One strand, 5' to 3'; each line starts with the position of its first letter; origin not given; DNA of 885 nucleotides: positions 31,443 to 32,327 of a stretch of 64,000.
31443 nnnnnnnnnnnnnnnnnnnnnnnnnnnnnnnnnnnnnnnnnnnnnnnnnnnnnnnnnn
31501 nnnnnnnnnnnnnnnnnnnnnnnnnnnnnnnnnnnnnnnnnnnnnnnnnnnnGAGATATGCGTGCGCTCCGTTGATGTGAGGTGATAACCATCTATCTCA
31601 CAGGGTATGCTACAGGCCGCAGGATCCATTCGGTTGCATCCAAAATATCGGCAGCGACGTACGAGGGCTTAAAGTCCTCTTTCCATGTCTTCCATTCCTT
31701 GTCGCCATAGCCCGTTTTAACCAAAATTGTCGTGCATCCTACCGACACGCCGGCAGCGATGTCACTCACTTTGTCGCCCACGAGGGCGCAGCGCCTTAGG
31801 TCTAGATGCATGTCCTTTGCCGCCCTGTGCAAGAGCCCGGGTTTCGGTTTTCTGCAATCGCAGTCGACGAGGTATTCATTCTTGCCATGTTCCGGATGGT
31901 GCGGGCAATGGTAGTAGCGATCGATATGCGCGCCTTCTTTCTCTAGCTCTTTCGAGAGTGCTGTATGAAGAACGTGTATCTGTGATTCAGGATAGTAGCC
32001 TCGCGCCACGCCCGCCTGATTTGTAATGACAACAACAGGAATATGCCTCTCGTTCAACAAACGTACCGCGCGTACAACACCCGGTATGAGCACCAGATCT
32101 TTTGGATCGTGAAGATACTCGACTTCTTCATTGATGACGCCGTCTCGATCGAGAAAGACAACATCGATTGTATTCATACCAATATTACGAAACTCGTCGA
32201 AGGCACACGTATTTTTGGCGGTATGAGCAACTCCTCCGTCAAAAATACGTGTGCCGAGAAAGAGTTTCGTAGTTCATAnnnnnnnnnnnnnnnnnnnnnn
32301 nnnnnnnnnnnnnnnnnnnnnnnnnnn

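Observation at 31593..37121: GDP-6-deoxyheptose-type pathway with an embedded C-methyltransferase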

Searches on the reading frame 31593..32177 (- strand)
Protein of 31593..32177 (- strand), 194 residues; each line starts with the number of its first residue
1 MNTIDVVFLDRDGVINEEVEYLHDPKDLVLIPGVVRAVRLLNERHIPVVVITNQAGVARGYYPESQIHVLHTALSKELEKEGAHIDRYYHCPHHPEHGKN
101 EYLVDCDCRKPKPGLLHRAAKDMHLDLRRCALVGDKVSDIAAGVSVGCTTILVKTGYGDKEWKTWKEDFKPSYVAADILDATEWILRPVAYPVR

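Call 4: search_protein_families(library=pfam, proteins=[window:31593-32177:-])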
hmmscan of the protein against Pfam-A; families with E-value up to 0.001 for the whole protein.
window:31593-32177:- (194 aa): 6 families
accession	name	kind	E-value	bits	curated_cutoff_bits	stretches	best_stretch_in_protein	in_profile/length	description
PF13242.12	Hydrolase_like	-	1.3e-17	63.9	22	1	108-181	2-75/75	HAD-hyrolase-like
PF00702.32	Hydrolase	-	4.8e-09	37.3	26.4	1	17-147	86-191/191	haloacid dehalogenase-like hydrolase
PF13419.12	HAD_2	-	2.2e-07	31.6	23.8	1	106-153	131-178/178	Haloacid dehalogenase-like hydrolase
PF13344.12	Hydrolase_6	-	1.3e-05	25.6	27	1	7-60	1-45/101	Haloacid dehalogenase-like hydrolase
PF08645.17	PNK3P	-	0.0001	22.5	22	1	24-140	23-130/161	Polynucleotide kinase 3 phosphatase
PF12710.13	HAD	-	0.00077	20.4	27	0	15-142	73-187/189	haloacid dehalogenase-like hydrolase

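Call 5: search_protein_families(library=ncbifam, proteins=[window:31593-32177:-])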
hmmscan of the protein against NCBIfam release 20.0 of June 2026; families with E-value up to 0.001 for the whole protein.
window:31593-32177:- (194 aa): 25 families
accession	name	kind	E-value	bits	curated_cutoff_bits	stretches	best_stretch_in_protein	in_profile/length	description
NF006506.0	PRK08942.1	equivalog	8.4e-53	178.6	178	1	5-186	4-178/182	D-glycero-beta-D-manno-heptose 1,7-bisphosphate 7-phosphatase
TIGR00213.1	GmhB_yaeD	subfamily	1.7e-40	138.6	149.6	1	6-156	3-153/176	D-glycero-beta-D-manno-heptose 1,7-bisphosphate 7-phosphatase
TIGR01656.1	Histidinol-ppas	subfamily_domain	7e-40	136.3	84.15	1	6-152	2-145/149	histidinol-phosphate phosphatase domain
NF005264.0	PRK06769.1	equivalog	6.1e-38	130.4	217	1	1-187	1-173/175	HAD-IIIA family hydrolase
NF050049.1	HBPPhtaseGmhB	domain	1.7e-33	115.8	250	1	6-160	5-151/171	D-glycero-alpha-D-manno-heptose-1,7-bisphosphate 7-phosphatase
TIGR01662.1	HAD-SF-IIIA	subfamily_domain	1.4e-32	112.7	44.6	1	6-155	2-140/141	HAD-IIIA family hydrolase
NF003937.0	PRK05446.1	equivalog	2.9e-20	72.6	443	1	6-169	5-162/355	bifunctional histidinol-phosphatase/imidazoleglycerol-phosphate dehydratase HisB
TIGR01261.1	hisB_Nterm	equivalog_domain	2.5e-17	62.8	140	1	6-155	3-148/161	histidinol-phosphatase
TIGR01460.1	HAD-SF-IIA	subfamily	4.9e-10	39.6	100.15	1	110-156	197-246/246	HAD-IIA family hydrolase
NF009695.0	PRK13222.1-2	equivalog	1.4e-08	34.5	225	1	109-185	149-222/226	phosphoglycolate phosphatase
TIGR01449.2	PGP_bact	equivalog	2.3e-08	33.8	180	1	108-160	139-191/213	phosphoglycolate phosphatase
TIGR01457.1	HAD-SF-IIA-hyp2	hypoth_equivalog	5.3e-07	29.4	247.65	1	110-177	178-245/249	TIGR01457 family HAD-type hydrolase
NF007854.0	PRK10563.1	equivalog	1.7e-06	27.9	211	1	105-149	137-181/221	6-phosphogluconate phosphatase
TIGR01668.1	YqeG_hyp_ppase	hypoth_equivalog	1.1e-05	25.1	89.1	1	108-161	89-143/170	YqeG family HAD IIIA-type phosphatase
TIGR01452.1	PGP_euk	subfamily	1.8e-05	24.3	201.95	0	110-178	202-276/279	phosphoglycolate/pyridoxal phosphate family phosphatase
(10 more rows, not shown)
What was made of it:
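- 31593..32177 (-): GmhB-type HAD-IIIA heptose 1,7-bisphosphate 7-phosphatase (194 aa). NF006506 scores 178.6 bits against a cutoff of 178; TIGR00213 scores 138.6 (call 5).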
